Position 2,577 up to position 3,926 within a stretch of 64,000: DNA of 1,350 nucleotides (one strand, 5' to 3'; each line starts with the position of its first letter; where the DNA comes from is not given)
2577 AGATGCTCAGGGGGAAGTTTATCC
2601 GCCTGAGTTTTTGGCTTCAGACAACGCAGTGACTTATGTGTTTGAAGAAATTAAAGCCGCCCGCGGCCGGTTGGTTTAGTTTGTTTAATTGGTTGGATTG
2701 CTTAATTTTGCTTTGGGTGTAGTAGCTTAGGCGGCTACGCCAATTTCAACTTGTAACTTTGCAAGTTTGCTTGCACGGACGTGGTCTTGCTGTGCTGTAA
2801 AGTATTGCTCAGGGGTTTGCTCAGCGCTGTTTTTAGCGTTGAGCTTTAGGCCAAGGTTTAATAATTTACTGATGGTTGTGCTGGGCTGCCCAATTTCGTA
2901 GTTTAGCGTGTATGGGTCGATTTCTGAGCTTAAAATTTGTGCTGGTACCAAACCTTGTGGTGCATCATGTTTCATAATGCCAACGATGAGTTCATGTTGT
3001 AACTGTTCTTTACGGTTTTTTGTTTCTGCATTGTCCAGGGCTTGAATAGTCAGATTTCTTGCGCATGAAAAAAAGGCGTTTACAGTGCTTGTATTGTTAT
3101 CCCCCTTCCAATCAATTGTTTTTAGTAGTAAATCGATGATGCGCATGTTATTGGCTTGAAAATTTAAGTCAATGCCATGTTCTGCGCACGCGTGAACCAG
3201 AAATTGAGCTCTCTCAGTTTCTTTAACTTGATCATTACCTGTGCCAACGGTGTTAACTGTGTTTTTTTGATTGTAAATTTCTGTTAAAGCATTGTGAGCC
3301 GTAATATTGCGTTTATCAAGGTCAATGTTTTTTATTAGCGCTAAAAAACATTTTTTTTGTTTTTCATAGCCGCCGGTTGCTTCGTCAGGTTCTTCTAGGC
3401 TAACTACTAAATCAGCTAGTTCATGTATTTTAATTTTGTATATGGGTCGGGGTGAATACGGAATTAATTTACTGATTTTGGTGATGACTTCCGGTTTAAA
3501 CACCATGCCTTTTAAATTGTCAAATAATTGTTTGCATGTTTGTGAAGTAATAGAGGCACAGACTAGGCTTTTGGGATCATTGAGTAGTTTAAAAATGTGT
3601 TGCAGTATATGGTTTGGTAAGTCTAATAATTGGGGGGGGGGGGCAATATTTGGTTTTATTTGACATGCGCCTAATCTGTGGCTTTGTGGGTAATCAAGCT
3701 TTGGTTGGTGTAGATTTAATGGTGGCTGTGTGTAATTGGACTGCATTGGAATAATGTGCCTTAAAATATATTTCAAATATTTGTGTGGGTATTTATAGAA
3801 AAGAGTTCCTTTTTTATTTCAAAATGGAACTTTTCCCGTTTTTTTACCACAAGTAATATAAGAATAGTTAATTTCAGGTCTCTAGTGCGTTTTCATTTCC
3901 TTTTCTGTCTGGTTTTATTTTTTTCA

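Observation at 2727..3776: Eukaryotic-type F-box-like protein in a betaproteobacterial chromosome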

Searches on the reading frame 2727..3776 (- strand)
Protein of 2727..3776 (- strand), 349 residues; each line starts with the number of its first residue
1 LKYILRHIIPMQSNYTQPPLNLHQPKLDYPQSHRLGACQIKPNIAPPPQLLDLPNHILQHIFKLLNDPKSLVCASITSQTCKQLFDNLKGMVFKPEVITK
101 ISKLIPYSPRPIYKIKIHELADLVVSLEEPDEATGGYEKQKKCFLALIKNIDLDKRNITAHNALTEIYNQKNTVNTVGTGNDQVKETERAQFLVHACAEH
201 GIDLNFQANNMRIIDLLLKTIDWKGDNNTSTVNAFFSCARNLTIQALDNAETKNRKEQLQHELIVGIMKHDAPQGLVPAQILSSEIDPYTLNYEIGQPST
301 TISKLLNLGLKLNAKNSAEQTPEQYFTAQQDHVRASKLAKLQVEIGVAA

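Call 3: search_protein_families(library=pfam, proteins=[window:2727-3776:-], max_evalue=10)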
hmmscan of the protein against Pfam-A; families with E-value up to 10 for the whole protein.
window:2727-3776:- (349 aa): 3 families
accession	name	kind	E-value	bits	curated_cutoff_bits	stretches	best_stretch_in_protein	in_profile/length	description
PF12937.12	F-box-like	-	4.6e-06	26.7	24.3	1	51-84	2-31/47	F-box-like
PF00646.38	F-box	-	1.8e-05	24.9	20.5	1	50-89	1-39/43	F-box domain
PF06817.19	RVT_thumb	-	0.083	13.2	27.6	0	49-69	29-49/66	Reverse transcriptase thumb domain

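Call 4: search_solved_structures(query=window:2727-3776:-, max_evalue=10, show_alignments=3)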
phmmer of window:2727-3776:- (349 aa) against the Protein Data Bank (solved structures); distinct sequences matched with E-value up to 10: 0.

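Call 5: find_homologous_proteins(query=window:2727-3776:-, max_evalue=0.001)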
Query window:2727-3776:- (349 aa): 2 proteins with E <= 0.001 among 1949 candidates.
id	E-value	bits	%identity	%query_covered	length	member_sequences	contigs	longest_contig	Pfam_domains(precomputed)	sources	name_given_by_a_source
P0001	1.1e-222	756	100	97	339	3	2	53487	PF00646.39,PF12937.13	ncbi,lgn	-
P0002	7.3e-82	293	47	89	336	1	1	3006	-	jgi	jgi:hypothetical protein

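Call 6: find_related_loci(query=window:2727-3776:-, collection=genome_contigs, flank=10000)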
Query window:2727-3776:- (349 aa) in genome_contigs; peptide patterns used: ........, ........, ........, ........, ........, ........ (x = any residue, [..] = any of these).
41 stretches matched a pattern, but none encodes a relative of the query by tblastn (E <= 1e-3).

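Call 7: find_encoding_contigs(protein=P0001, flank=10000, max_places=6)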
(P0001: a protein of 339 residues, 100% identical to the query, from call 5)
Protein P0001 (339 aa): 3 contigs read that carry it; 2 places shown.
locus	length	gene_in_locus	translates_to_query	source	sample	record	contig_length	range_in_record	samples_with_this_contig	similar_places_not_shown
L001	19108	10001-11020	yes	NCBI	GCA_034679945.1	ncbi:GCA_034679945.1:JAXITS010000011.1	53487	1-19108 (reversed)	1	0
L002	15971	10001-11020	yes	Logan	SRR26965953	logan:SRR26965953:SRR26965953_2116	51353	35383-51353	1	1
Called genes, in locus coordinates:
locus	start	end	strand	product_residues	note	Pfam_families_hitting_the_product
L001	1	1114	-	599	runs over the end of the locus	PF01336:tRNA_anti-codon, PF00152:tRNA-synt_2, PF02938:GAD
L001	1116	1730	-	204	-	PF04367:DUF502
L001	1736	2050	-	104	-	PF09723:Zn_ribbon_8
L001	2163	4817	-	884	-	PF05954:Phage_GPD, PF04717:Phage_base_V, PF13296:T6SS_Vgr, PF10106:DUF2345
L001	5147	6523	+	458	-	PF00206:Lyase_1, PF08328:ASL_C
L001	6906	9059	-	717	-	PF13606:Ank_3 (faint), PF12796:Ank_2, PF13857:Ank_5 (weak), PF00023:Ank, PF13637:Ank_4 (weak), PF12796:Ank_2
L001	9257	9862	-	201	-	PF01464:SLT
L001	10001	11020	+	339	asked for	PF00646:F-box (faint), PF12937:F-box-like (weak)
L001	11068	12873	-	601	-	PF00587:tRNA-synt_2b, PF04073:tRNA_edit, PF03129:HGTP_anticodon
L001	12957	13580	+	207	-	PF00293:NUDIX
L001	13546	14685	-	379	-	PF00696:AA_kinase, PF01472:PUA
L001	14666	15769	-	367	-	PF01018:GTP1_OBG, PF01926:MMR_HSR1, PF02421:FeoB_N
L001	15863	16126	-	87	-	PF01016:Ribosomal_L27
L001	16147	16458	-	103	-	PF00829:Ribosomal_L21p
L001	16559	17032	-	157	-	PF02130:YbeY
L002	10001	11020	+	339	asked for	PF00646:F-box (faint), PF12937:F-box-like (weak)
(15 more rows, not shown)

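Call 8: find_encoding_contigs(protein=P0002, flank=10000, max_places=6)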
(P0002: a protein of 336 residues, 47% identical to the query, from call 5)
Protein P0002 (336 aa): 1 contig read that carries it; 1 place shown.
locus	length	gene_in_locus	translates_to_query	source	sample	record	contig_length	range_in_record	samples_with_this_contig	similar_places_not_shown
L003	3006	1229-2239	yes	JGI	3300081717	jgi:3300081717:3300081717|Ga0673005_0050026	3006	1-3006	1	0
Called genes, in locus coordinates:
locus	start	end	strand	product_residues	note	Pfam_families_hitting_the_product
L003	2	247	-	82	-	?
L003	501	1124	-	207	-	PF01464:SLT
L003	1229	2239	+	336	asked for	-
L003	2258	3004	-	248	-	?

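Call 24: predict_structure(alignment_id=A1)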
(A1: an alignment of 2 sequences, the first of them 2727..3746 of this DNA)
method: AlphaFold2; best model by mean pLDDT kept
length: 339 residues; sequences in the alignment: 2
mean_pLDDT: 42.9   pTM: 0.35
mean pLDDT of the five models: 42.9, 39.7, 37.9, 37.3, 33.2
residues with pLDDT >= 90: 0; 70-90: 0; 50-70: 101; < 50: 238
segments of 3 or more residues with pLDDT < 50: 1-147, 159-174, 197-199, 264-286, 301-327, 329-332, 334-339
pLDDT, mean of each block of 10 residues (from residue 1): 32 32 27 32 36 35 33 39 33 28 25 29 39 45 48 52 35 46 54 48 57 55 53 57 62 60 46 42 48 53 40 45 46 46
secondary structure, 60 per line:
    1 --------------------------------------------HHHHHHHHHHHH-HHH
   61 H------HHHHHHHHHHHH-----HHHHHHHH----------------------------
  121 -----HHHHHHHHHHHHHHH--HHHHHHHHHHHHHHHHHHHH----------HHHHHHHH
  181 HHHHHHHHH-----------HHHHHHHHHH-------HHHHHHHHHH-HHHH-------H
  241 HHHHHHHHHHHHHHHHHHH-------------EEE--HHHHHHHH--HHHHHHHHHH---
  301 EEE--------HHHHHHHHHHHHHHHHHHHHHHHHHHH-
elements in order: H45-56 H58-61 H68-79 H85-92 H126-140 H143-162 H173-189 H201-210 H218-227 H229-232 H240-259 E273-275 H278-285 H288-297 E301-303 H312-338

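Call 25: search_protein_representatives(alignment_id=A1)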
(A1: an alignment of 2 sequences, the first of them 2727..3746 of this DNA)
Query: 2 sequences, 343 profile positions. Proteins with E-value up to 0.001 (for the whole library): 4; up to 1e-10: 2; up to 1e-30: 2. The best 4 are listed.
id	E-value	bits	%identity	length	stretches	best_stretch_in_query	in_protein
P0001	1.8e-199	678.3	-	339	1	5-343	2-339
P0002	3.4e-197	670.8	-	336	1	1-343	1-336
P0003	2.0e-06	43.6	-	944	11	284-329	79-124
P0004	7.1e-04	35.2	-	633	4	39-73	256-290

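Call 26: search_protein_families(library=pfam, proteins=[P0003, P0004, P0002], max_evalue=1)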
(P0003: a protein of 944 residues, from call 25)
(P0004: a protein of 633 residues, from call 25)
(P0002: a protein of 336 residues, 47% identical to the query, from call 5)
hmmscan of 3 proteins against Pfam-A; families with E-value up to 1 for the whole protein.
P0003 (944 aa): 17 families
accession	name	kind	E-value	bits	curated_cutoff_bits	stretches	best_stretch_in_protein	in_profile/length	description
PF12796.13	Ank_2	-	2.1e-162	528.6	27.3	16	501-582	12-90/90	Ankyrin repeats (3 copies)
PF00023.36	Ank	-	2.4e-118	379.5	21.1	18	314-345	2-33/33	Ankyrin repeat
PF13637.12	Ank_4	-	6.6e-108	350.6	22.7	21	865-904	11-50/50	Ankyrin repeats (many copies)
PF13857.12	Ank_5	-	4.6e-92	301.3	27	15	507-559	3-56/56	Ankyrin repeats (many copies)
PF13606.12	Ank_3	-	9.6e-76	239.9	22.3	13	884-912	2-30/30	Ankyrin repeat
PF23745.1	ANK_LRRK2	-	7e-20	71.6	27.5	2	556-614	35-91/130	LRRK2 ANK repeat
PF13537.11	GATase_7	-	3.6e-14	53.3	25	0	237-258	92-113/123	Glutamine amidotransferase domain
PF01250.22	Ribosomal_S6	-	6.2e-12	46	27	0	228-258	27-57/90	Ribosomal protein S6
PF25167.1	DUF7829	-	5.5e-10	39.5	28.6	0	67-152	12-107/224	Domain of unknown function (DUF7829)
PF24521.3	Ank_KRIT1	-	1.5e-06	28.4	80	1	281-392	18-128/149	KRIT1 ankyrin-repeats domain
PF24801.1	FNIII-A_GpJ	-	7.6e-05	23.3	27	0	120-164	26-70/126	Tip attachment protein J,FNIII-A domain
PF17433.7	Glyco_hydro_49N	-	0.00088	19.4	21.3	0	324-374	93-143/188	Glycosyl hydrolase family 49 N-terminal Ig-like domain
PF09746.14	Membralin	-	0.001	18.8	23.7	0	364-405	179-220/392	Tumour-associated protein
PF23166.1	Ig_N_CWD1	-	0.0057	17.3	27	0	252-321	8-79/121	Alpha-glucan water dikinase 1 Ig-like N-terminal domain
PF19883.4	DUF6356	-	0.015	15.8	24.4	0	648-671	25-48/64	Family of unknown function (DUF6356)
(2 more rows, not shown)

P0004 (633 aa): 10 families
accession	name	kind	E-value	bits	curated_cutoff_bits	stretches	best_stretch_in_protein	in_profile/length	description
PF12937.12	F-box-like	-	8.8e-11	41.9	24.3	3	401-434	2-34/47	F-box-like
PF13013.11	F-box-like_2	-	8.8e-10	39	21.6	1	254-280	16-42/107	F-box-like domain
PF25318.1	WH_GDS1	-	2.2e-09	37.7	27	1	404-443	7-43/95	GDS1 winged helix domain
PF00646.38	F-box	-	7.4e-05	23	20.5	2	260-290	1-30/43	F-box domain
PF06891.17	P2_Phage_GpR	-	9.5e-05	23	25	0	267-326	10-68/133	P2 phage tail completion protein R (GpR)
PF14853.12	Fis1_TPR_C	-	0.012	16.2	25.3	0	420-441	12-33/53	Fis1 C-terminal tetratricopeptide repeat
PF14417.12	MEDS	-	0.018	15.3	29.8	0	451-496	6-51/161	MEDS: MEthanogen/methylotroph, DcmR Sensory domain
PF07795.16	DUF1635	-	0.023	15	27.2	0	393-445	28-80/223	Protein of unknown function (DUF1635)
PF00784.22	MyTH4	-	0.078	13.8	27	0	391-422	2-33/105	MyTH4 domain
PF20339.3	DUF6634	-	0.19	12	27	0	297-332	110-145/157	Family of unknown function (DUF6634)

P0002 (336 aa): 0 families

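Call 28: search_solved_structures(query=A1, max_evalue=10, show_alignments=5)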
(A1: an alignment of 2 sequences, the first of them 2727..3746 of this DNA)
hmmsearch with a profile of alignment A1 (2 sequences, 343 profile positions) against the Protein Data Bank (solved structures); distinct sequences matched with E-value up to 10: 5.
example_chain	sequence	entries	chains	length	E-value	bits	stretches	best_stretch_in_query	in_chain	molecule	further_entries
6een_D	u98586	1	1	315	3e-06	29.8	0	73-92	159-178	Designer Pentatricopeptide Protein dPPR10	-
6een_A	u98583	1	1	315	1.6e-05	27.4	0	73-93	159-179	Designer Pentatricopeptide Protein dPPR10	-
6een_C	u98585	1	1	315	2.4e-05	26.8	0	73-93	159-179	Designer Pentatricopeptide Protein dPPR10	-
6een_B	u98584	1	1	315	4.8e-05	25.8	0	73-92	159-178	Designer Pentatricopeptide Protein dPPR10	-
4ozs_A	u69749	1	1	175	0.048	16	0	73-92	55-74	Alpha solenoid protein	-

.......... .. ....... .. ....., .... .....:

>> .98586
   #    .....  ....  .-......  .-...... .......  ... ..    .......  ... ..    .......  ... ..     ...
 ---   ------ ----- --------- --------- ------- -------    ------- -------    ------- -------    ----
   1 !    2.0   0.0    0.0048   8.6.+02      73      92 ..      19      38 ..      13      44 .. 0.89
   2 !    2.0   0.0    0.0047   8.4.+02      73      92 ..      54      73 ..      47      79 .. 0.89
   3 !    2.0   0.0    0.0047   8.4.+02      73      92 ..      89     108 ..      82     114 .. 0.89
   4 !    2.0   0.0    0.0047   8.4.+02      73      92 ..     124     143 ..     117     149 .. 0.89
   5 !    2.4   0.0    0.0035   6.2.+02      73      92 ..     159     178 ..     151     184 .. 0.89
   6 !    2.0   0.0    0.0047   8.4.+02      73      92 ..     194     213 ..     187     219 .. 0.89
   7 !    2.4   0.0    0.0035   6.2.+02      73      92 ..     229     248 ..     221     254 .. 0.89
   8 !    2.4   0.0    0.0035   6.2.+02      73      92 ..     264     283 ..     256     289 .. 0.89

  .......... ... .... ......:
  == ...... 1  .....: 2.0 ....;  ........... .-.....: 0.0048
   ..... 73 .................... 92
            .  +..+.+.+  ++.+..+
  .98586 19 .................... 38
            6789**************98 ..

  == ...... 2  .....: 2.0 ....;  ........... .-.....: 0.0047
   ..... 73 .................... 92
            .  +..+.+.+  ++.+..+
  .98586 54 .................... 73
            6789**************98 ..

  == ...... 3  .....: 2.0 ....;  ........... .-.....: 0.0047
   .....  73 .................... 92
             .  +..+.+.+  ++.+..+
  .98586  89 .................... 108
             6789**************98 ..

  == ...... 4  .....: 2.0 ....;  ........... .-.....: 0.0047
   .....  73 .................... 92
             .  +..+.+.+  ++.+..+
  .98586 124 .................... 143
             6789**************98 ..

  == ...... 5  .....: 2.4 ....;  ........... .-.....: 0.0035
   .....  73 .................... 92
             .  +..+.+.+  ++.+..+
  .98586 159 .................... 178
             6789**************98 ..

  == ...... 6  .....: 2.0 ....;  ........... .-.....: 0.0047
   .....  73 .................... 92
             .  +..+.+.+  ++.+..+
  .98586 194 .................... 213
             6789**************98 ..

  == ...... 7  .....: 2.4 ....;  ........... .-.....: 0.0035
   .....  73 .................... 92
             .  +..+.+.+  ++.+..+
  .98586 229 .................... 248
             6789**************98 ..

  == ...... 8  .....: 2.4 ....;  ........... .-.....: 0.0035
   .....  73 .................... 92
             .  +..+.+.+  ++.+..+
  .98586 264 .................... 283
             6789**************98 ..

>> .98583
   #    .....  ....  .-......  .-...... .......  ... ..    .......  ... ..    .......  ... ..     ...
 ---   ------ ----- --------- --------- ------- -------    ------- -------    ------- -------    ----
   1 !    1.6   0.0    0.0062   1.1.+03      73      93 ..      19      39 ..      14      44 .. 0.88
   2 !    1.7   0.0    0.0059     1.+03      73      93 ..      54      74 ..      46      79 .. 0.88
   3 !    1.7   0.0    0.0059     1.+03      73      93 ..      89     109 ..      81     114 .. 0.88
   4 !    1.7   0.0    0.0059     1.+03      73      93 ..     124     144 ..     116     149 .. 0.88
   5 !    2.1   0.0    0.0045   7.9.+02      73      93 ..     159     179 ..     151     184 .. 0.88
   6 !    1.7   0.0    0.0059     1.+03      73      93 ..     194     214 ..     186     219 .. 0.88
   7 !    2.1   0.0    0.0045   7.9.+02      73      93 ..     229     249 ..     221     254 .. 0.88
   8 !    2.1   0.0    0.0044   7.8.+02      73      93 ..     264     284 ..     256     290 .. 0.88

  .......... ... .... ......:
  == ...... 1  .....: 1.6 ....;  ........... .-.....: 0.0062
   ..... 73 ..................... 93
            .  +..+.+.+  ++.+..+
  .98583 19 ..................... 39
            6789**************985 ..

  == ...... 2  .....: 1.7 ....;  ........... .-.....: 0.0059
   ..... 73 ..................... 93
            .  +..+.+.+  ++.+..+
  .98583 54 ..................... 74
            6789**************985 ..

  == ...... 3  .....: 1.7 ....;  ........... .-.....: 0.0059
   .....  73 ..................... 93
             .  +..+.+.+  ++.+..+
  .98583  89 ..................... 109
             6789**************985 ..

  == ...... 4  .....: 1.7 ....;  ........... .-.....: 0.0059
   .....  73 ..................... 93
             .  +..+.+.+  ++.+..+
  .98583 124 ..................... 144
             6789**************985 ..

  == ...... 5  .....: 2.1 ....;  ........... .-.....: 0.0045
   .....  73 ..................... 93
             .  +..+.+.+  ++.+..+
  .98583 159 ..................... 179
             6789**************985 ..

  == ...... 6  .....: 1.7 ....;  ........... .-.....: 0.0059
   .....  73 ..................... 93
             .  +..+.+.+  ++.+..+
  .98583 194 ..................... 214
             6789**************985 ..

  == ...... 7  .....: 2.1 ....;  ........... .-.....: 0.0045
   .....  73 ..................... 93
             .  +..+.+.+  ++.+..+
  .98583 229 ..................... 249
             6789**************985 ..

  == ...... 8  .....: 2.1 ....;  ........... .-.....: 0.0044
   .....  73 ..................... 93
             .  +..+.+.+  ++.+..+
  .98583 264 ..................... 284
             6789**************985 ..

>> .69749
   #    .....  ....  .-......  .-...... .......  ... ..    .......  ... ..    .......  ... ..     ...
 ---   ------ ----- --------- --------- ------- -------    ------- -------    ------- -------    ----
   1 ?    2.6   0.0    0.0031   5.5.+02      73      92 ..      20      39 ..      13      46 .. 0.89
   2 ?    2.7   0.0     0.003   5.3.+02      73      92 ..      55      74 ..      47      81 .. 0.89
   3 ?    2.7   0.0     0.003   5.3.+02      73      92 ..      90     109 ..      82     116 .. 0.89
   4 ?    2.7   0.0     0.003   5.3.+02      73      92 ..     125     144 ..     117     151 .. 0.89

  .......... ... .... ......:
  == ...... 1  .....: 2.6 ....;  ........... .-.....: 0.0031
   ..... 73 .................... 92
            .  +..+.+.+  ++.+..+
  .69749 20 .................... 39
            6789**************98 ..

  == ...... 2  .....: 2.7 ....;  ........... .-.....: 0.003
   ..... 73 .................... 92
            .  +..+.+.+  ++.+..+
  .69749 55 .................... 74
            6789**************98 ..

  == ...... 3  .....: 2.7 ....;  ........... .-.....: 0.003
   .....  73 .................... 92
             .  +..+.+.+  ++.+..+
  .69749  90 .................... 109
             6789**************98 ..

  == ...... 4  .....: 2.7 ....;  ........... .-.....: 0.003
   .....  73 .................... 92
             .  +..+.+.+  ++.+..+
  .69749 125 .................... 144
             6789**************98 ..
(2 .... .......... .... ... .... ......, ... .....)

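Call 42: fold_search(model_id=the predicted structure, library=pdb)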
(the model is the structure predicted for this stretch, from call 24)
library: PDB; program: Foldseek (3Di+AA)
matches with E <= 10: 375; with E <= 0.001: 0
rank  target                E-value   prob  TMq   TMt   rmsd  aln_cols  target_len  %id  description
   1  7abi_u                1.1e-01  0.28  0.16  0.08  22.2       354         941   12  Human pre-Bact-2 spliceosome (released 2021-02-10)
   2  2i2o_B                1.5e-01  0.41  0.16  0.23  14.1       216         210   14  Crystal Structure of an eIF4G-like Protein from Danio rerio (released 2006-08-29)
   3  2i2o_A                1.8e-01  0.38  0.16  0.23  14.8       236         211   14  Crystal Structure of an eIF4G-like Protein from Danio rerio (released 2006-08-29)
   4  9k85_A                2.4e-01  0.69  0.19  0.29  13.0       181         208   14  Cryo-EM structure of designed zinc-induced filament Fiber-n6-Zn1-HEHE-46 (released 2025-10-29)
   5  5cwb                  2.9e-01  0.41  0.19  0.27  13.5       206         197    9  Crystal structure of de novo designed helical repeat protein DHR4 (released 2015-12-16)
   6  4jhk_A                3.8e-01  0.33  0.16  0.24  13.7       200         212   14  Crystal structure of Danio rerio SLIP1 in complex with SLBP (released 2013-07-10)
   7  8gab_A                4.0e-01  0.20  0.11  0.24  12.9       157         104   10  Crystal structure of CTLA-4 in complex with a high affinity CTLA-4 binder (released 2024-08-21)
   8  5k7v_A                4.6e-01  0.30  0.20  0.23  18.2       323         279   12  Computational Design of Self-Assembling Cyclic Protein Homooligomers (released 2017-04-12)
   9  5z56_1                4.8e-01  0.15  0.17  0.07  22.2       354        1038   11  cryo-EM structure of a human activated spliceosome (mature Bact) at 5.1 angstrom. (released 2018-09-19)
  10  6e9v_A                5.8e-01  0.41  0.23  0.32  11.1       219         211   15  DHF79 filament (released 2018-11-21)
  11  8gac                  6.7e-01  0.33  0.13  0.34  11.9       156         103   11  Crystal structure of a high affinity CTLA-4 binder (released 2024-08-21)
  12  8v3b_a                8.5e-01  0.47  0.22  0.19  11.3       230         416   13  Computational Designed Nanocage O43_129_+4 (released 2024-03-13)
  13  8fbn_A                8.5e-01  0.21  0.18  0.24  14.1       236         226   10  Improving the secretion of designed protein assemblies through negative design of cryptic transmembrane domains (released 2023-03-22)
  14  4jhj_A                8.5e-01  0.16  0.16  0.23  13.9       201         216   14  Crystal structure of Danio rerio Slip1 in complex with Dbp5 (released 2013-07-10)
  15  8vx7_B                1.0e+00  0.30  0.21  0.34   8.9       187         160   11  Computationally designed tunable C2 symmetric tandem repeat homodimer, bound to cyclic peptide (released 2025-02-05)
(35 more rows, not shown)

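Call 45: search_protein_families(library=ncbifam, proteins=[window:2727-3746:-, P0002], max_evalue=1)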
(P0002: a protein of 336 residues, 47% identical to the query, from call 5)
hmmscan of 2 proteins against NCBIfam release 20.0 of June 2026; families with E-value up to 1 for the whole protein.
window:2727-3746:- (339 aa): 0 families

P0002 (336 aa): 1 family
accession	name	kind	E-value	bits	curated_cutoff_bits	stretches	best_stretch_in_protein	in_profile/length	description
TIGR03871.1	ABC_peri_MoxJ_2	subfamily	0.0086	15.7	212.15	1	198-286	55-141/232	quinoprotein dehydrogenase-associated putative ABC transporter substrate-binding protein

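Call 46: find_related_loci(query=A1, collection=metagenome_contigs, flank=10000)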
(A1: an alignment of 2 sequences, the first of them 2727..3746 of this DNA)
Query A1 (339 aa) in metagenome_contigs; peptide patterns used: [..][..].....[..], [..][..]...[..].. (x = any residue, [..] = any of these).
308 stretches matched a pattern, but none encodes a relative of the query by tblastn (E <= 1e-3).

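Call 49: find_related_loci(query=A1, collection=viral_contigs, flank=5000)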
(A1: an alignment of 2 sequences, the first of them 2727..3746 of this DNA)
Query A1 (339 aa) in viral_contigs; peptide patterns used: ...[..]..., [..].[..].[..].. (x = any residue, [..] = any of these).
73 stretches matched a pattern, but none encodes a relative of the query by tblastn (E <= 1e-3).
